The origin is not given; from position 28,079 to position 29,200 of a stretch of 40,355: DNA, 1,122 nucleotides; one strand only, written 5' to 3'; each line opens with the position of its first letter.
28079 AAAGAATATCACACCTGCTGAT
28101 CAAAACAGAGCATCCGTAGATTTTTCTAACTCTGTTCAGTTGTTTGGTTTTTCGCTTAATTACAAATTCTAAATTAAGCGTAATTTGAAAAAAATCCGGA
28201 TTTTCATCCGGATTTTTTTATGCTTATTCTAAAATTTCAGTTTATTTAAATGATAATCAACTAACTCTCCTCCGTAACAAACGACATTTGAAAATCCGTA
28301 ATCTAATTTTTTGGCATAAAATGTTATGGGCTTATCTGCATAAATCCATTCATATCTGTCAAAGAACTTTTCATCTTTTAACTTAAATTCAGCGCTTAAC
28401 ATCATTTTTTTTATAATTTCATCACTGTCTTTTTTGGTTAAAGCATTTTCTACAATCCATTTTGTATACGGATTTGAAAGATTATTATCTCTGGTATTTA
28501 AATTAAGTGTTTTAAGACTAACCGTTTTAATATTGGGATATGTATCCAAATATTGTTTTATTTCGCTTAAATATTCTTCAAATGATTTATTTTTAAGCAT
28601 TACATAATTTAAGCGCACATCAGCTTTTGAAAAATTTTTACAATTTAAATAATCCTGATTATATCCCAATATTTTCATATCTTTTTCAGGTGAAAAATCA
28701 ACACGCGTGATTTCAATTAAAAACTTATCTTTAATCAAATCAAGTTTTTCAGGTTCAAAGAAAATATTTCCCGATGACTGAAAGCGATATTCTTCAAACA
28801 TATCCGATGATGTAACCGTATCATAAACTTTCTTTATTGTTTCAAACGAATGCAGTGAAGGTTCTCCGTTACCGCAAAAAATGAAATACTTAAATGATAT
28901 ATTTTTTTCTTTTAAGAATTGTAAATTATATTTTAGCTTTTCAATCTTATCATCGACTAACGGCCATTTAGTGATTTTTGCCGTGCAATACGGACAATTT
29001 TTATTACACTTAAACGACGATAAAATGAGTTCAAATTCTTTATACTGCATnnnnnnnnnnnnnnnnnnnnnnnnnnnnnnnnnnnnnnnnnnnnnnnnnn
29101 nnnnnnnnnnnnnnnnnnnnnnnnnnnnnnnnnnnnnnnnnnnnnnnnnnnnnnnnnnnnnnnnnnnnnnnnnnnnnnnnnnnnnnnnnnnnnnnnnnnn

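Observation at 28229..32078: Leader-controlled five-gene operon (NadM adenylyltransferase, CofE-like ligase, PnuC-like transporter, deoxyribosyltransferase/Rcl-like, small radical SAM) next to deoC: candidate undescribed nucleoside/cofactor salvage-modification pathway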

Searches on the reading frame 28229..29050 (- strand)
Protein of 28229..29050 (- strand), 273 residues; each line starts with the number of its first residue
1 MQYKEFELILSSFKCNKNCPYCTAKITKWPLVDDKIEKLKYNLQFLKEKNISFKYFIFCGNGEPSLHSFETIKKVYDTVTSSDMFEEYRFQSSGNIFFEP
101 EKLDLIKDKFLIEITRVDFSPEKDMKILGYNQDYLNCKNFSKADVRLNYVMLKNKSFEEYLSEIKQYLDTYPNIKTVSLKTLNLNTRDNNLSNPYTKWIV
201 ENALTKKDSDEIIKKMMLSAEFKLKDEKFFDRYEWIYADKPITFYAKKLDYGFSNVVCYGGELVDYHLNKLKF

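Call 3: search_protein_families(library=pfam, proteins=[window:28229-29050:-], max_evalue=0.01)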
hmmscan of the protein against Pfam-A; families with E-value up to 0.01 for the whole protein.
window:28229-29050:- (273 aa): 1 family
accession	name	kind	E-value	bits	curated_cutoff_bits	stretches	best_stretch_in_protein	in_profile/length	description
PF04055.27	Radical_SAM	-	1.6e-05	25.6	29.5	1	12-122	4-115/166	Radical SAM superfamily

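Call 4: search_protein_families(library=ncbifam, proteins=[window:28229-29050:-], max_evalue=0.01)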
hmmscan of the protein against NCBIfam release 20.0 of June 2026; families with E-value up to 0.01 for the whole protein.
window:28229-29050:- (273 aa): 5 families
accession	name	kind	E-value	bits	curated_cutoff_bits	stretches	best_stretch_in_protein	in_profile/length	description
TIGR03978.1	rSAM_paired_1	equivalog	0.00074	18.4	370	1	8-89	86-167/466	His-Xaa-Ser system radical SAM maturase HxsB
TIGR00539.1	hemN_rel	equivalog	0.0034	16.5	205.4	1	15-81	10-79/361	radical SAM family heme chaperone HemW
TIGR04038.1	tatD_link_rSAM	subfamily_domain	0.0041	16.9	129.7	0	14-95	17-98/192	TatD family nuclease-associated radical SAM protein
TIGR02495.1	NrdG2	equivalog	0.0041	16.5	131.15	1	15-136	26-140/193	anaerobic ribonucleoside-triphosphate reductase activating protein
NF038283.1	viperin_w_prok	equivalog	0.0081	15.4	180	1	14-74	11-75/281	viperin family antiviral radical SAM protein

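Call 22: find_homologous_proteins(query=window:28229-29050:-, max_evalue=0.001)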
Query window:28229-29050:- (273 aa): 263 proteins with E <= 0.001 among 2183 candidates; the best 120 are listed.
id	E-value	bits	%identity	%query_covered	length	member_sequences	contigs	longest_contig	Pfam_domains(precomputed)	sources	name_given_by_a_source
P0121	1.4e-178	610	100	100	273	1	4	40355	PF04055.28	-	-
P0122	9.9e-135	466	74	100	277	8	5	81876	-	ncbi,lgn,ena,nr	ncbi:MAG: 4Fe-4S cluster-binding domain-containing protein [Alphaproteobacteria bacterium]|nr:4Fe-4S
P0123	3.4e-132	458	71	100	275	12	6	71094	PF04055.28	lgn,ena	-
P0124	3.2e-130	451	71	100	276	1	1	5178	-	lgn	-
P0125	4.9e-130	451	73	99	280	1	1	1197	PF04055.28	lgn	-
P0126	2.0e-129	449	73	99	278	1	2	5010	PF04055.28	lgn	-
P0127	3.4e-129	448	73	99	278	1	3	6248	PF04055.28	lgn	-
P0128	5.9e-129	447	72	100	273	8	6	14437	PF04055.28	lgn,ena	-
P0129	8.9e-129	447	73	99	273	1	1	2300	-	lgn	-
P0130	1.8e-126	439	72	100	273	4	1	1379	-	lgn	-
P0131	4.6e-126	438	72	99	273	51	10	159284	PF04055.28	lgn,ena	-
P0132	2.5e-125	435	71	99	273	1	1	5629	PF04055.28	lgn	-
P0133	3.0e-125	435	70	100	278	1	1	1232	-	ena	-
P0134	1.9e-124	433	68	100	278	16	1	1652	-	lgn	-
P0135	3.5e-124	432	68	100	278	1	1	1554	-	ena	-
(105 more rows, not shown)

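Call 23: find_related_loci(query=window:28229-29050:-, collection=genome_contigs, flank=7000)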
Query window:28229-29050:- (273 aa) in genome_contigs; peptide patterns used: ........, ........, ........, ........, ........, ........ (x = any residue, [..] = any of these).
81 stretches matched a pattern; 24 encode a relative of the query (tblastn E <= 1e-3); 24 distinct loci.
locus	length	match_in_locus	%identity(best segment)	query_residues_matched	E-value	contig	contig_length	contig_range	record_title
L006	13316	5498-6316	74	1-273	7e-133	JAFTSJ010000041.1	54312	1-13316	MAG: Alphaproteobacteria bacterium isolate RGIG4106 Roe_deer_Cecum.Co__c2131237, whole genome shotgun sequence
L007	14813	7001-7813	72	1-271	6e-130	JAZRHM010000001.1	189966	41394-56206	MAG: Alphaproteobacteria bacterium isolate T1900045481_YK20190175.MAGScoT_cleanbin_000003 SGB_7321_k141_2063406, whole g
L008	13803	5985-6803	69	1-273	4e-129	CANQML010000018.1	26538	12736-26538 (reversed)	MAG: Candidatus Gastranaerophilales bacterium isolate Lapin-014__bin53 genome assembly, contig: Lapin-014__NODE_1434_len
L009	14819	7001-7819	69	1-273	6e-129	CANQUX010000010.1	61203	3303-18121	MAG: uncultured Alphaproteobacteria bacterium isolate Lapin-032__bin105 genome assembly, contig: Lapin-032__NODE_842_len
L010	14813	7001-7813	72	1-271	8e-129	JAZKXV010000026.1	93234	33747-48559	MAG: Alphaproteobacteria bacterium isolate T1900045114_TC20190108.MAGScoT_cleanbin_000007 SGB_4803_k141_1537986, whole g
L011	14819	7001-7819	68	1-273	2e-128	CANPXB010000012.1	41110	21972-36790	MAG: uncultured Bacilli bacterium isolate Lapin-004__bin76 genome assembly, contig: Lapin-004__NODE_1078_length_41110_co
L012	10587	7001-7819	68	1-273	2e-127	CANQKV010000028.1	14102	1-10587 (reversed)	MAG: uncultured Alphaproteobacteria bacterium isolate Lapin-026__bin93 genome assembly, contig: Lapin-026__NODE_5229_len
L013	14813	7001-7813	69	1-271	2e-127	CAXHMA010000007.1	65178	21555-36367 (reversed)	MAG: uncultured Alphaproteobacteria bacterium isolate ena-SAMPLE-TAB-22-03-2024-10:43:23:852-115549 genome assembly, con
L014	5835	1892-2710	69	1-273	2e-126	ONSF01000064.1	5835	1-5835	uncultured Clostridiales bacterium isolate RUG591 genome assembly, contig: k87_30192354, whole genome shotgun sequence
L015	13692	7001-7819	69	1-273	5e-126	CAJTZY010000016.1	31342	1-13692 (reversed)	MAG TPA_asm: uncultured Bacilli bacterium isolate MGBC122614 genome assembly, contig: MGBC122614.16, whole genome shotgu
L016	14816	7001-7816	70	1-272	5e-126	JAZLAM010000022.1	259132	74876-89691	MAG: Alphaproteobacteria bacterium isolate T1900045076_TC20190070.MAGScoT_cleanbin_000006 SGB_4637_k141_2643934, whole g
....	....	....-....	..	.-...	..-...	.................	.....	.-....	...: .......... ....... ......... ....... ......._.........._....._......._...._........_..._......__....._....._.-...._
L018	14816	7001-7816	64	1-272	1e-121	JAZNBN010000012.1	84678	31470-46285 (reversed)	MAG: Candidatus Enterousia sp. isolate T1900044741_TS20190207.MAGScoT_cleanbin_000046 SGB_2069_k141_3413327, whole genom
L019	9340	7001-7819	64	1-273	3e-120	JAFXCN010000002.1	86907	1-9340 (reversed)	MAG: Clostridia bacterium isolate RGIG6291 Sheep_Rectum-3__c1310, whole genome shotgun sequence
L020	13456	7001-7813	65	1-271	3e-120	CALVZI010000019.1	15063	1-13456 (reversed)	MAG: uncultured Bacilli bacterium isolate E10__bin67 genome assembly, contig: E10__k127_1506328, whole genome shotgun se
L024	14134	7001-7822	64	1-273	1e-115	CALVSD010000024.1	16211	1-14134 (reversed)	MAG: uncultured Bacilli bacterium isolate BRZ_EV__bin65 genome assembly, contig: BRZ_EV__NODE_4191_length_16211_cov_9.43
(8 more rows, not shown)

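Call 30: search_solved_structures(query=window:28229-29050:-, max_evalue=1)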
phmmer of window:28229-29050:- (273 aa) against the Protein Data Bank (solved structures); distinct sequences matched with E-value up to 1: 2.
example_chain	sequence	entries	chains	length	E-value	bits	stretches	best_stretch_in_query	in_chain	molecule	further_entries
4xoh_C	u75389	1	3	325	0.18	14.5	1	130-191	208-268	Division mal foutue 1 protein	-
6lss_4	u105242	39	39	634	0.3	13.7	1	95-176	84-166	Nucleolar GTP-binding protein 1 | GTP-binding protein 4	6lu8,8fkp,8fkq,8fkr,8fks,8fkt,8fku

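Call 34: search_protein_families(library=pfam, proteins=[L018:8559-8957:+, L011:7837-8739:+, L011:8732-9292:+, L011:9301-10026:+, L011:10038-10601:+, L018:7837-8562:+, L020:7933-8796:+, L024:335-1855:+, L018:5631-5903:+], max_evalue=0.1)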
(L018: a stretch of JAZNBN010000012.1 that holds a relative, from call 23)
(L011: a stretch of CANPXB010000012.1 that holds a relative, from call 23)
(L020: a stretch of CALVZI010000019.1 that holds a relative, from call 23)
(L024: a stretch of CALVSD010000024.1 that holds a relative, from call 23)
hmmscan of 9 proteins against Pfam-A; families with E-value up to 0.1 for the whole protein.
L018:8559-8957:+ (132 aa): 2 families
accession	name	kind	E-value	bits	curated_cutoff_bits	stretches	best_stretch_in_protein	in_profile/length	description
PF18907.5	DUF5662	-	4.7e-09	36.5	27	2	63-107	77-132/156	Family of unknown function (DUF5662)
PF08519.17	RFC1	-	0.068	13.7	23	1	54-112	56-115/158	Replication factor RFC1 C terminal domain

L011:7837-8739:+ (300 aa): 3 families
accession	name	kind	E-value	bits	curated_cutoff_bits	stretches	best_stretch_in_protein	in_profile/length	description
PF00004.35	AAA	-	0.023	15.6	21.2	1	162-235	1-68/131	ATPase family associated with various cellular activities (AAA)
PF13238.12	AAA_18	-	0.028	15.3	29.4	1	162-198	1-36/128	AAA domain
PF13245.12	AAA_19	-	0.077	13.6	25.1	0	157-236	9-82/134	AAA domain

L011:8732-9292:+ (186 aa): 0 families

L011:9301-10026:+ (241 aa): 2 families
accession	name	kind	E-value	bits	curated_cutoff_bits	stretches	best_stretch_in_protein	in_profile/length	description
PF21906.2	NrtR_WHD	-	9.7e-15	54.9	27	1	174-232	1-61/61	NrtR DNA-binding winged helix domain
PF19368.5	AraR_C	-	2.7e-07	31.2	23.8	1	171-234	2-68/82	AraR C-terminal winged HTH domain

L011:10038-10601:+ (187 aa): 1 family
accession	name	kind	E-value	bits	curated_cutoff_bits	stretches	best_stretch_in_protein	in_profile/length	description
PF01725.21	Ham1p_like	-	8.4e-57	192.5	22.5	1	1-182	1-185/186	Ham1 family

L018:7837-8562:+ (241 aa): 2 families
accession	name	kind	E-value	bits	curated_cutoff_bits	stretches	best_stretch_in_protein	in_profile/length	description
PF21906.2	NrtR_WHD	-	5.3e-13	49.4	27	1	175-232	2-61/61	NrtR DNA-binding winged helix domain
PF19368.5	AraR_C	-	6.4e-07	30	23.8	1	171-233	2-67/82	AraR C-terminal winged HTH domain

L020:7933-8796:+ (287 aa): 0 families

L024:335-1855:+ (506 aa): 2 families
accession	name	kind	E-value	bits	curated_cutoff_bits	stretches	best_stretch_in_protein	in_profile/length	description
PF01368.27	DHH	-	8.6e-15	55.6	28.1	1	205-354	1-125/125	DHH family, N-terminal domain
PF18907.5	DUF5662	-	0.014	15.5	27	1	41-111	68-137/156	Family of unknown function (DUF5662)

L018:5631-5903:+ (90 aa): 0 families

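Call 45: predict_structure(alignment_id=A1)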
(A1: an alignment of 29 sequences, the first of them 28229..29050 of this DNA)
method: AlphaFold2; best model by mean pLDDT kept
length: 273 residues; sequences in the alignment: 29
mean_pLDDT: 89.2   pTM: 0.88
mean pLDDT of the five models: 89.2, 87.0, 85.7, 84.6, 83.0
residues with pLDDT >= 90: 166; 70-90: 94; 50-70: 13; < 50: 0
segments of 3 or more residues with pLDDT < 50: none
pLDDT, mean of each block of 10 residues (from residue 1): 85 86 85 94 94 90 90 97 93 91 97 94 90 90 96 94 95 96 79 89 92 87 72 87 78 80 90 84
secondary structure, 60 per line:
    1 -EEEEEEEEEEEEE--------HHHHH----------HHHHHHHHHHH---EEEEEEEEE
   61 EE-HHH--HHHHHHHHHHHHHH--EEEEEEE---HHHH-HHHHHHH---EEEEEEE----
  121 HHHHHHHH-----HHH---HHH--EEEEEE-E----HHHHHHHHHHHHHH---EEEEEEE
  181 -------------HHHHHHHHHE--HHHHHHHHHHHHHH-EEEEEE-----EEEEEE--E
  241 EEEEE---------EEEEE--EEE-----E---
elements in order: E2-14 H23-27 H38-48 E52-62 H69-82 E85-91 H95-98 H100-106 E110-116 H121-128 E145-150 H157-170 E174-180 H194-202 H206-219 E221-226 E232-237 E240-245 E255-259 E262-264

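Call 49: fold_search(model_id=the predicted structure, library=pdb)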
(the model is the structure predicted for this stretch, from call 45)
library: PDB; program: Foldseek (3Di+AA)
matches with E <= 10: 1334; with E <= 0.001: 73
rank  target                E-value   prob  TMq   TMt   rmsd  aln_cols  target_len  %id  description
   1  2fb2_B                3.3e-08  1.00  0.62  0.53   5.7       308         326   14  Structure of the MoaA Arg17/266/268/Ala triple mutant (released 2006-05-09)
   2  1tv7_A                8.2e-08  1.00  0.60  0.52   5.7       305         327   14  Structure of the S-adenosylmethionine dependent Enzyme MoaA (released 2004-08-31)
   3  9dfw_B                8.7e-08  1.00  0.55  0.52   4.5       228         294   18  X-ray crystal structure of an engineered Viperin-like enzyme from T. virens with bound CTP and SAM (released 2025-02-12)
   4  9dgw_B                9.9e-08  1.00  0.54  0.53   9.0       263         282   18  X-ray crystal structure of the Viperin-like enzyme from T. virens with bound CTP and SAM (released 2025-02-12)
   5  2fb2_A                1.2e-07  1.00  0.60  0.52   5.6       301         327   13  Structure of the MoaA Arg17/266/268/Ala triple mutant (released 2006-05-09)
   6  9dfw_C                1.2e-07  1.00  0.55  0.53   9.1       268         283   18  X-ray crystal structure of an engineered Viperin-like enzyme from T. virens with bound CTP and SAM (released 2025-02-12)
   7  9dgw_A                2.1e-07  1.00  0.55  0.54   4.6       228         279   18  X-ray crystal structure of the Viperin-like enzyme from T. virens with bound CTP and SAM (released 2025-02-12)
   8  9dgw_C                2.5e-07  1.00  0.56  0.56   4.2       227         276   18  X-ray crystal structure of the Viperin-like enzyme from T. virens with bound CTP and SAM (released 2025-02-12)
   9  9dfw_A                2.6e-07  1.00  0.55  0.53   7.3       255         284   19  X-ray crystal structure of an engineered Viperin-like enzyme from T. virens with bound CTP and SAM (released 2025-02-12)
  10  7n7i_A                9.5e-07  1.00  0.50  0.49   3.8       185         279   20  X-ray crystal structure of Viperin-like enzyme from Trichoderma virens (released 2021-06-30)
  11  9dfn                  1.0e-06  1.00  0.55  0.53   8.0       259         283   18  X-ray crystal structure of the second viperin-like enzyme from Trichoderma virens with bound CTP and SAM (released 2025-02-19)
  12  7vob                  1.4e-06  1.00  0.46  0.39   4.2       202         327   17  The crystal structure of a Radical SAM Enzyme BlsE involved in the Biosynthesis of Blasticidin S (released 2022-05-04)
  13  6b4c_H                3.2e-06  1.00  0.46  0.48   6.8       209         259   16  Structure of Viperin from Trichoderma virens (released 2018-07-25)
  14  7bi7_A                4.1e-06  1.00  0.48  0.47   4.4       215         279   14  An Unexpected P-Cluster like Intermediate En Route to the Nitrogenase FeMo-co (released 2021-03-10)
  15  6b4c_L                4.6e-06  1.00  0.45  0.48   6.9       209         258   17  Structure of Viperin from Trichoderma virens (released 2018-07-25)
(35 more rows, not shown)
